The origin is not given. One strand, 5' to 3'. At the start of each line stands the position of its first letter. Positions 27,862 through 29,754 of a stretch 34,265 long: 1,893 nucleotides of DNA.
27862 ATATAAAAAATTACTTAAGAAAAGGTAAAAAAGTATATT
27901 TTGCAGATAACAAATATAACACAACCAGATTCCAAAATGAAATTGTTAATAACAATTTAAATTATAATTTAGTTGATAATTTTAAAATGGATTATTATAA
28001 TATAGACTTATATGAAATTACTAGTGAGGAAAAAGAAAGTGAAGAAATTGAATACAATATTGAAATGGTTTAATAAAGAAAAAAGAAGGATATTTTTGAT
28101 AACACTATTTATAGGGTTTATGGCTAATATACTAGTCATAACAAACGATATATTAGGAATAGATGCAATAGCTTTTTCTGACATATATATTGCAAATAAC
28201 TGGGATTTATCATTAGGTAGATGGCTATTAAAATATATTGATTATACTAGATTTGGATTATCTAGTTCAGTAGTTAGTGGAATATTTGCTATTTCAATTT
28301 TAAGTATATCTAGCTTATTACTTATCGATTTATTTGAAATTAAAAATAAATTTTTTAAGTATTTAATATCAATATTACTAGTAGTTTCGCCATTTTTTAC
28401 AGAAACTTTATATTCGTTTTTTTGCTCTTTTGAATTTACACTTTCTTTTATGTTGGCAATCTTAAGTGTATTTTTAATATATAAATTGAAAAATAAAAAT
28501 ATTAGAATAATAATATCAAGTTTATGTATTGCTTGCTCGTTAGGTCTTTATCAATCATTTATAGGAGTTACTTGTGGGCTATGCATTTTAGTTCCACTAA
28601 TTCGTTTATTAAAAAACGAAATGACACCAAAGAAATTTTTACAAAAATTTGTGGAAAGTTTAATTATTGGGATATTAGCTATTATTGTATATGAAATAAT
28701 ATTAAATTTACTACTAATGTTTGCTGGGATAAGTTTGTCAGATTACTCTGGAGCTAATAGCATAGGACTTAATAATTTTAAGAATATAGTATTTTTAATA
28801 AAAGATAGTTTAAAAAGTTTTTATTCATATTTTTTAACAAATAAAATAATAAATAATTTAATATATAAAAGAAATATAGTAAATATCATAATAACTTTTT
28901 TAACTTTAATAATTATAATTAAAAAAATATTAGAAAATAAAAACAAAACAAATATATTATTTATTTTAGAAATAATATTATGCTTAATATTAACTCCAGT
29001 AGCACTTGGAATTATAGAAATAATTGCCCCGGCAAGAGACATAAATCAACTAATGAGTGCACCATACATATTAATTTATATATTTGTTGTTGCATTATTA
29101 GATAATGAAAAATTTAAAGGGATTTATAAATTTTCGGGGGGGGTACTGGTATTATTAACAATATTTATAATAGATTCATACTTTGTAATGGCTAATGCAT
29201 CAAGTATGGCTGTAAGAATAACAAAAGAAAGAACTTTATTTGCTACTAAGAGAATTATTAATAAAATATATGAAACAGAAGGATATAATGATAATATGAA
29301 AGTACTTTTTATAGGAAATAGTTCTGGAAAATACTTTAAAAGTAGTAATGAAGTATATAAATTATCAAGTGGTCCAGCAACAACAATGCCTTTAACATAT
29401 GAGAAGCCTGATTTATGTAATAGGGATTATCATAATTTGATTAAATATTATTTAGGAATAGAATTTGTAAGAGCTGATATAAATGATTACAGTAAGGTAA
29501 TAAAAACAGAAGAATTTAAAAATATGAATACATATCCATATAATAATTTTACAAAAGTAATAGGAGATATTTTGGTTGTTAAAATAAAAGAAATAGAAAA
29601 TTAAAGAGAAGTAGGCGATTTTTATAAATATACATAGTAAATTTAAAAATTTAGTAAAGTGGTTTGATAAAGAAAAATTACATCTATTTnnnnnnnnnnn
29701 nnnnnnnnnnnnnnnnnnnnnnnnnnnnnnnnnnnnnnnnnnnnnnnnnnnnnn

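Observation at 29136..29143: In-frame G8 tract inside one of two tandem membrane-glycosyltransferase paralogs: candidate slipped-strand phase-variation switch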

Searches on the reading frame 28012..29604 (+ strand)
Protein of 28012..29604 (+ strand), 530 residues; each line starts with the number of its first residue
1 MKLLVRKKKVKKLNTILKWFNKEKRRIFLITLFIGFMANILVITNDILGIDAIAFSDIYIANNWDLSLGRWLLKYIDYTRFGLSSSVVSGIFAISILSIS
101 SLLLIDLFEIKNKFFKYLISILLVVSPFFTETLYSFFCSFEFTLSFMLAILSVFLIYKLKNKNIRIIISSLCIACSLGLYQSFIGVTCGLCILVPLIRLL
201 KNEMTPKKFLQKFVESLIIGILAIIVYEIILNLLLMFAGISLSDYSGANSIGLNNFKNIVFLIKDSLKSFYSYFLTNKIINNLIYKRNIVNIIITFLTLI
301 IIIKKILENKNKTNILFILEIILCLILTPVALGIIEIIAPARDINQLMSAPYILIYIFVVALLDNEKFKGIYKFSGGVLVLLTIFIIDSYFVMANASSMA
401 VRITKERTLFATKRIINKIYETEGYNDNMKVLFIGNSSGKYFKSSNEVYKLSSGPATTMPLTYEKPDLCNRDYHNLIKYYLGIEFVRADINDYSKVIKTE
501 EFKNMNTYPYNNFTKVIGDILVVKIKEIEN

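Call 6: search_protein_families(library=pfam, proteins=[window:28012-29604:+])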
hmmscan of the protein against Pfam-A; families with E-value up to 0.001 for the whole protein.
window:28012-29604:+ (530 aa): 1 family
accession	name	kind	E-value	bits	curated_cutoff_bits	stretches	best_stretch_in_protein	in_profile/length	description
PF14264.12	Glucos_trans_II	-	1.6e-42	146.2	30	1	58-360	16-315/317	Glucosyl transferase GtrII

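Call 9: find_homologous_proteins(query=window:28012-29604:+)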
Query window:28012-29604:+ (530 aa): 29 proteins with E <= 0.001 among 8000 candidates.
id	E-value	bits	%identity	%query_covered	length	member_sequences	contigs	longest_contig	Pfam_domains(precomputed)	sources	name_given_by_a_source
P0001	0.0e+0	1047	100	95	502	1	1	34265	PF14264.13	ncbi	-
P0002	8.8e-172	591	57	94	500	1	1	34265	PF14264.13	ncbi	-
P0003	5.6e-166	572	54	99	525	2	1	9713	PF14264.13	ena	-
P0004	7.5e-161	555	54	97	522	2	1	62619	PF14264.13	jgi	-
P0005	6.0e-160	552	53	96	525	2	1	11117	PF14264.13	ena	-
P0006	9.2e-159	548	51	99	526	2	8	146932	PF14264.13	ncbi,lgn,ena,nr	ncbi:MAG: glucosyltransferase domain-containing protein [Bacilli bacterium]|nr:glucosyltransferase d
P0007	9.5e-158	544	53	97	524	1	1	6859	PF14264.13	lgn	-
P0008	9.5e-157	541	51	97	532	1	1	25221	PF14264.13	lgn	-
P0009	2.4e-152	527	49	95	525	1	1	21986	PF14264.13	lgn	-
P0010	5.3e-151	522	49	98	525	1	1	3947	PF14264.13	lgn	-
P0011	2.1e-145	504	48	97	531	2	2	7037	PF14264.13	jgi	-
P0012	8.3e-143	495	49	96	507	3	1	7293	PF14264.13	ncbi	-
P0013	5.5e-142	492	48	99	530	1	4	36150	PF14264.13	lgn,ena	-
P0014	9.8e-137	475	49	97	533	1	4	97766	PF14264.13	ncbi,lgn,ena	-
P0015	4.4e-134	466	47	89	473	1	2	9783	PF14264.13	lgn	-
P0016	1.5e-125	438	44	98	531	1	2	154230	PF14264.13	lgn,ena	-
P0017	4.6e-124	433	44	97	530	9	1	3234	PF14264.13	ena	-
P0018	1.3e-101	359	37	96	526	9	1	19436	PF14264.13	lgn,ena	-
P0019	7.7e-74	268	33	96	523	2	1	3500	PF14264.13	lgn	-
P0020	4.2e-64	236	31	99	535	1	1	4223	PF14264.13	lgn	-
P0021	1.2e-56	211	31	94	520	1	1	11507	PF14264.13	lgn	-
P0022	4.1e-41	160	26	99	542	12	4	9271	PF14264.13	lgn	-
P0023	1.2e-39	155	32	72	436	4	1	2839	PF14264.13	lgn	-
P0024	3.8e-39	153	27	98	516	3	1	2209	PF14264.13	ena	-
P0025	1.3e-34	138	29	94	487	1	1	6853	PF14264.13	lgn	-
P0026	5.2e-28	116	28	96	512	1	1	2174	PF14264.13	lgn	-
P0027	3.8e-20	91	23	97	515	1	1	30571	PF14264.13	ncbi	-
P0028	4.8e-17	80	24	96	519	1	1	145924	PF14264.13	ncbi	-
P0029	1.9e-13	68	25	95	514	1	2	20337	PF14264.13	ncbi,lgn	-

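Call 11: find_encoding_contigs(protein=P0001, flank=10000, max_places=10)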
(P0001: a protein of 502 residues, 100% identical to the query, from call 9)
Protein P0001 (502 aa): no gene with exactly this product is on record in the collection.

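Call 14: find_related_loci(query=A1, collection=genome_contigs, flank=10000)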
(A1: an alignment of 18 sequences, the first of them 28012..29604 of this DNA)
Query A1 (530 aa) in genome_contigs; peptide patterns used: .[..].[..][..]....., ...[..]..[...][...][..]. (x = any residue, [..] = any of these).
68 stretches matched a pattern; 45 encode a relative of the query (tblastn E <= 1e-3); 45 distinct loci.
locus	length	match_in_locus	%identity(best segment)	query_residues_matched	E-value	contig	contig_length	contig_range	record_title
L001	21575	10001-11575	51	1-527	4e-165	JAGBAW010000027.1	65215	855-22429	MAG: Bacilli bacterium isolate RGIG8951 Water_deer_Rectum-1__c288584, whole genome shotgun sequence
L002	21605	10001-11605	48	3-527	1e-139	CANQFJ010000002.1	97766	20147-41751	MAG: uncultured Bacilli bacterium isolate Lapin-007__bin8 genome assembly, contig: Lapin-007__NODE_31_length_97766_cov_6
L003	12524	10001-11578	43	6-526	7e-133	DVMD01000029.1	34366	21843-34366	MAG TPA_asm: Candidatus Onthocola stercorigallinarum isolate CHK195-3072 CHK195__C98922_L34366_ERR3414590, whole genome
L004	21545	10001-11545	54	1-520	1e-135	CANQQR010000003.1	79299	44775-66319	MAG: uncultured Bacilli bacterium isolate Lapin-008__bin6 genome assembly, contig: Lapin-008__NODE_381_length_79299_cov_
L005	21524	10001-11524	31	20-527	3e-68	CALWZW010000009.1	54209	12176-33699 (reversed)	MAG: uncultured Clostridia bacterium isolate BRZ_EH__bin15 genome assembly, contig: BRZ_EH__NODE_1044_length_54209_cov_1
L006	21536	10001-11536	54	13-525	1e-145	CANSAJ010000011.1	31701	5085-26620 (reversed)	MAG TPA_asm: uncultured Firmicutes bacterium isolate SRR15510223_bin.34_metawrap_v1.3_MAG genome assembly, contig: NODE.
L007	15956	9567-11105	29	19-527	9e-62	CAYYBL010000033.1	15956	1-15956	MAG TPA_asm: uncultured Lachnospiraceae bacterium isolate SRP278969_co2_52 genome assembly, contig: NODE_3938_length_159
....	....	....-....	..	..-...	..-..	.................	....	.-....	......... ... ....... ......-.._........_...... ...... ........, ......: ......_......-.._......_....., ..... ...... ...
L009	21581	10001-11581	28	2-527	2e-56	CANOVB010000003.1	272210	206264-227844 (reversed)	MAG TPA_asm: uncultured Clostridium sp. isolate SRR15604590_bin.29_metawrap_v1.3_MAG genome assembly, contig: NODE.14_le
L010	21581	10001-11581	28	2-527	1e-54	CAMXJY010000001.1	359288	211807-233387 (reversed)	MAG TPA_asm: uncultured Clostridium sp. isolate SRR14920930_bin.29_metawrap_v1.3_MAG genome assembly, contig: NODE.6_len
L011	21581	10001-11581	29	2-527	8e-54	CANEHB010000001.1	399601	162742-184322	MAG TPA_asm: uncultured Clostridium sp. isolate SRR18439549_bin.19_metawrap_v1.3_MAG genome assembly, contig: NODE.1_len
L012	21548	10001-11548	28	15-527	1e-49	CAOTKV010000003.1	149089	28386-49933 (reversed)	MAG TPA_asm: uncultured Clostridia bacterium isolate MGBC114438 genome assembly, contig: MGBC114438.3, whole genome shot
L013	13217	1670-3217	27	15-527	8e-49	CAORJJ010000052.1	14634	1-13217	MAG TPA_asm: uncultured Clostridia bacterium isolate MGBC102161 genome assembly, contig: MGBC102161.52, whole genome sho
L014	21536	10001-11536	30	19-527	4e-46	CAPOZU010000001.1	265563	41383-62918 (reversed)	MAG TPA_asm: uncultured Clostridia bacterium isolate MGBC103331 genome assembly, contig: MGBC103331.1, whole genome shot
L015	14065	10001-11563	29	4-527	1e-41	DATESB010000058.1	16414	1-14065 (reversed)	MAG TPA_asm: Lachnospiraceae bacterium isolate SMAG_U9090 k141_387142, whole genome shotgun sequence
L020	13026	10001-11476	26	30-527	2e-32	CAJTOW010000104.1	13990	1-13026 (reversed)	MAG TPA_asm: uncultured Lachnospiraceae bacterium isolate MGBC105122 genome assembly, contig: MGBC105122.104, whole geno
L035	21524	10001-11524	24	23-528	1e-23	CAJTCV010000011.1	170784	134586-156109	Lachnospiraceae bacterium isolate B55_55_CC_H genome assembly, contig: MGBC000115.11, whole genome shotgun sequence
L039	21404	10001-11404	24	51-527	3e-19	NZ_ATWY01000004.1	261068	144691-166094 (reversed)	Butyrivibrio sp. NC2007 G632DRAFT_scaffold00004.4_C, whole genome shotgun sequence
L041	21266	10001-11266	22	11-434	3e-13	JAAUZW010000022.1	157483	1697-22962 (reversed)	MAG: Lachnospiraceae bacterium isolate Mgla_MAG_31-bin_7 c_000000026695, whole genome shotgun sequence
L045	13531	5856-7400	24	1-529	6e-10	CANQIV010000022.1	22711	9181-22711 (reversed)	MAG: uncultured Bacilli bacterium isolate Lapin-027__bin54 genome assembly, contig: Lapin-027__NODE_1994_length_22711_co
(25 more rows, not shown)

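Call 24: find_related_loci(query=A1, collection=metagenome_contigs, flank=10000)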
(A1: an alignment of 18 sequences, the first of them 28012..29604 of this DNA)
Query A1 (530 aa) in metagenome_contigs; peptide patterns used: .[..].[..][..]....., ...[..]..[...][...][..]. (x = any residue, [..] = any of these).
52 stretches matched a pattern; 35 encode a relative of the query (tblastn E <= 1e-3); 35 distinct loci.
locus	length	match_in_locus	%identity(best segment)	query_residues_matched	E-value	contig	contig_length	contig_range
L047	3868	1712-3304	29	1-527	8e-64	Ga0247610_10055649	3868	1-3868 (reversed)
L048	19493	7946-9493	28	15-527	7e-50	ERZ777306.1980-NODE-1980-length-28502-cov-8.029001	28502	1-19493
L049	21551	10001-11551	28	14-527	6e-50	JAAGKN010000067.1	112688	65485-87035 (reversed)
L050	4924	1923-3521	28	2-527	3e-49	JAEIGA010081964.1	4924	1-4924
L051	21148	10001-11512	24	22-526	5e-38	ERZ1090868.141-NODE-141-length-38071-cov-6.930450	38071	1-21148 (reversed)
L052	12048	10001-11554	24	16-527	3e-32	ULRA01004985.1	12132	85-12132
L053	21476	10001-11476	26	30-527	5e-33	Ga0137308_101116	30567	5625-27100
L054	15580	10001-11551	24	17-527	1e-30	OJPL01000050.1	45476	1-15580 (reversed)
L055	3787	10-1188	27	137-527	1e-30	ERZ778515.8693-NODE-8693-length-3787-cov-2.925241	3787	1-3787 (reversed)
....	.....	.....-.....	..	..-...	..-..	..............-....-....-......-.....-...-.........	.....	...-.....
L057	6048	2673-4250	23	5-530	5e-28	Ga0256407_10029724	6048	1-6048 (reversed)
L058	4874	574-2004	23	43-527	3e-28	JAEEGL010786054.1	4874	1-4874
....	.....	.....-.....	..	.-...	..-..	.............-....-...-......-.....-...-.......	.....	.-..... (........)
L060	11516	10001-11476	25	2-509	2e-27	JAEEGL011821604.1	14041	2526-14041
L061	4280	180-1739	22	8-525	6e-27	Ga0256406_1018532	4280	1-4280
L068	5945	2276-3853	23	4-527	3e-22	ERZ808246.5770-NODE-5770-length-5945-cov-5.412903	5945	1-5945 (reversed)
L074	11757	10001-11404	25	51-527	8e-20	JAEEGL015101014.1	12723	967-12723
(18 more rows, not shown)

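Call 45: search_protein_families(library=pfam, proteins=[L045:1681-2982:+, L045:2994-4385:+, L004:12338-13543:+, L004:11575-12243:+, L041:9914-11545:+, L035:9941-11530:+, L020:9854-11485:+, L039:2777-3958:+])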
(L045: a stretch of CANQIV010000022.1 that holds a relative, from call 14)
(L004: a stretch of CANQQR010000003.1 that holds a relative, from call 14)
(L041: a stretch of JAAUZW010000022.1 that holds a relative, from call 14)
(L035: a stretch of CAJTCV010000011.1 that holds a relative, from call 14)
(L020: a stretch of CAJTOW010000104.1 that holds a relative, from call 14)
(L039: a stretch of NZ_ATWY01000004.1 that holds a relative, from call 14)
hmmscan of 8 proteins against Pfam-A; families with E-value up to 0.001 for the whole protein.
L045:1681-2982:+ (433 aa): 2 families
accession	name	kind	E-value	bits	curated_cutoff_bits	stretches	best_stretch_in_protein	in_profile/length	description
PF14286.12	DHHW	-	2.5e-09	37.3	25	1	196-379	211-377/385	DHHW protein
PF16822.11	ALGX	-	2.4e-08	34.4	26.5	1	140-249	21-133/268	SGNH hydrolase-like domain, acetyltransferase AlgX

L045:2994-4385:+ (463 aa): 1 family
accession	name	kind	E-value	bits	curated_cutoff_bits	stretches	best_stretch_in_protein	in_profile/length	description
PF03062.24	MBOAT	-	1.5e-31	110.4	27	1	42-342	6-296/337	MBOAT, membrane-bound O-acyltransferase family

L004:12338-13543:+ (401 aa): 1 family
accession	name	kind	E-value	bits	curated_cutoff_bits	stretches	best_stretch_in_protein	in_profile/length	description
PF04464.20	Glyphos_transf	-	3.7e-10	39.7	22.1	1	158-315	191-347/367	CDP-Glycerol:Poly(glycerophosphate) glycerophosphotransferase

L004:11575-12243:+ (222 aa): 4 families
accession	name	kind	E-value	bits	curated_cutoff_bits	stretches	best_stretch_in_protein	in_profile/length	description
PF20202.4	DUF6564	-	2.8e-13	50.5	25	1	28-145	13-137/230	Domain of unknown function (DUF6564)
PF12804.13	NTP_transf_3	-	1.9e-10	41.6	27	1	6-115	2-104/160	MobA-like NTP transferase domain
PF01128.25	IspD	-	6.4e-07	29.8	27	1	5-123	3-118/221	2-C-methyl-D-erythritol 4-phosphate cytidylyltransferase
PF10111.15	Glyco_tranf_2_2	-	0.0007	19.6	27.3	1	39-121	24-105/276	Glycosyltransferase like family 2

L041:9914-11545:+ (543 aa): 1 family
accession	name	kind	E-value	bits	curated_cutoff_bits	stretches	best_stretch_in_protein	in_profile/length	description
PF14264.12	Glucos_trans_II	-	1.6e-49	169.2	30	1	63-369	1-314/317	Glucosyl transferase GtrII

L035:9941-11530:+ (529 aa): 1 family
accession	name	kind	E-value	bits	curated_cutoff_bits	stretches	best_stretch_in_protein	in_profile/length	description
PF14264.12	Glucos_trans_II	-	1.8e-28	100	30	1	61-343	16-297/317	Glucosyl transferase GtrII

L020:9854-11485:+ (543 aa): 1 family
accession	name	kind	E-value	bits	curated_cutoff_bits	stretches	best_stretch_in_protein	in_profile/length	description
PF14264.12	Glucos_trans_II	-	1.7e-30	106.7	30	1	76-361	19-300/317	Glucosyl transferase GtrII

L039:2777-3958:+ (393 aa): 4 families
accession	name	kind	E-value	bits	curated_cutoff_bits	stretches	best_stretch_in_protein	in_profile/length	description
PF00534.26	Glycos_transf_1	-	2.8e-21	76.3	26.4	1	212-370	9-168/172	Glycosyl transferases group 1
PF13692.12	Glyco_trans_1_4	-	1.8e-19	70.8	27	1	220-359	3-141/142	Glycosyl transferases group 1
PF13439.12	Glyco_transf_4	-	1.1e-10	42.2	28.5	1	27-194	2-169/170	Glycosyltransferase Family 4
PF20706.3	GT4-conflict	-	1.5e-09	37.8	26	1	203-337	179-323/385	Family 4 Glycosyltransferase in conflict systems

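Call 60: predict_structure(alignment_id=A1)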
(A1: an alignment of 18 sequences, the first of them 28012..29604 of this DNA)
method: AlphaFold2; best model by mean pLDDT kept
length: 530 residues; sequences in the alignment: 18
mean_pLDDT: 85.1   pTM: 0.86
mean pLDDT of the five models: 85.1, 78.1, 77.8, 77.4, 77.2
residues with pLDDT >= 90: 273; 70-90: 184; 50-70: 54; < 50: 19
segments of 3 or more residues with pLDDT < 50: 4-6, 56-61, 81-83, 246-249
pLDDT, mean of each block of 10 residues (from residue 1): 54 75 94 91 68 49 65 66 66 94 96 95 94 77 94 93 93 92 92 96 92 92 90 84 55 61 87 92 92 96 93 94 94 83 79 97 84 90 96 90 86 94 93 85 80 81 80 86 90 91 91 92 75
secondary structure, 60 per line:
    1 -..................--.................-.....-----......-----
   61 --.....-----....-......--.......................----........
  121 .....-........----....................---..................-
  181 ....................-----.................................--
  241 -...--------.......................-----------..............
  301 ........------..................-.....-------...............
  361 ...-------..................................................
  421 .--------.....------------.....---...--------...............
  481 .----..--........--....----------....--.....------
elements in order: H2-19 H22-38 H40-44 H50-55 H63-67 H73-76 H78-83 H86-108 H113-125 H127-134 H139-158 H162-179 H181-200 H206-238 H253-275 H287-308 H315-332 H334-338 H346-363 H371-421 E430-434 H447-451 H466-481 H490-497 H500-503 E514-517 E520-524

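Call 62: fold_search(model_id=the predicted structure, library=pdb)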
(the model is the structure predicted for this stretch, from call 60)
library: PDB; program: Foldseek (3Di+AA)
matches with E <= 10: 272; with E <= 0.001: 0
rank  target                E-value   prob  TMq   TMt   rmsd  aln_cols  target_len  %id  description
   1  9okg                  6.7e-02  0.14  0.10  0.11  24.3       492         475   12  Cryo-EM structure of human SV2A in complex with levetiracetam (released 2025-12-10)
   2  9g8j_B                7.0e-02  0.35  0.16  0.14  22.9       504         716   12  Structure of K+-dependent Na+-PPase from Thermotoga maritima in complex with zoledronate (released 2025-06-04)
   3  8b24_B                8.3e-02  0.33  0.16  0.14  24.0       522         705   12  Time-resolved structure of K+-dependent Na+-PPase from Thermotoga maritima 3600-seconds post reaction initiation with  (released 2024-01-17)
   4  7zlh_A                9.9e-02  0.92  0.35  0.30  13.0       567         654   10  Cryo-EM structure of C-mannosyltransferase CeDPY19, in apo state, bound to CMT2-Fab and anti-Fab nanobody (released 2023-01-11)
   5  8b23_A                1.1e-01  0.33  0.18  0.15  23.1       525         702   10  Time-resolved structure of K+-dependent Na+-PPase from Thermotoga maritima 600-seconds post reaction initiation with N (released 2024-01-17)
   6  8wlk                  1.1e-01  0.14  0.11  0.14  22.9       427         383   13  Cryo-EM structure of human VMAT2 in presence of Tetrabenazine, determined in an outward-facing conformation (released 2024-06-12)
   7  6qxa_B                1.2e-01  0.21  0.16  0.13  20.7       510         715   12  Structure of membrane bound pyrophosphatase from Thermotoga maritima in complex with imidodiphosphate and N-[(2-amino- (released 2019-04-10)
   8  5lzr_A                1.2e-01  0.16  0.14  0.13  18.8       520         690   12  Crystal structure of Thermotoga maritima sodium pumping membrane integral pyrophosphatase in complex with tungstate an (released 2016-12-14)
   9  8if8_B                1.4e-01  0.41  0.24  0.21  19.9       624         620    8  Arabinosyltransferase AftA (released 2023-05-31)
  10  5lzr_B                1.5e-01  0.16  0.16  0.14  19.5       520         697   12  Crystal structure of Thermotoga maritima sodium pumping membrane integral pyrophosphatase in complex with tungstate an (released 2016-12-14)
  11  9dlh                  1.9e-01  0.85  0.31  0.29   9.7       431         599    7  donor substrate analog-bound AftB (released 2025-06-25)
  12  8b21_B                1.9e-01  0.18  0.16  0.13  23.7       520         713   13  Time-resolved structure of K+-dependent Na+-PPase from Thermotoga maritima 0-60-seconds post reaction initiation with  (released 2024-01-17)
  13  7e9s_A                2.3e-01  0.57  0.32  0.22  14.3       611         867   11  Archaeal oligosaccharyltransferase AglB from Archaeoglobus fulgidus in complex with an inhibitory peptide and a dolich (released 2021-09-08)
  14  6s7t_A                2.4e-01  0.44  0.23  0.18  15.4       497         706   12  Cryo-EM structure of human oligosaccharyltransferase complex OST-B (released 2019-12-18)
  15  6w98_A                2.6e-01  0.57  0.28  0.13  17.3       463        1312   12  Single-Particle Cryo-EM Structure of Arabinofuranosyltransferase AftD from Mycobacteria (released 2020-05-13)
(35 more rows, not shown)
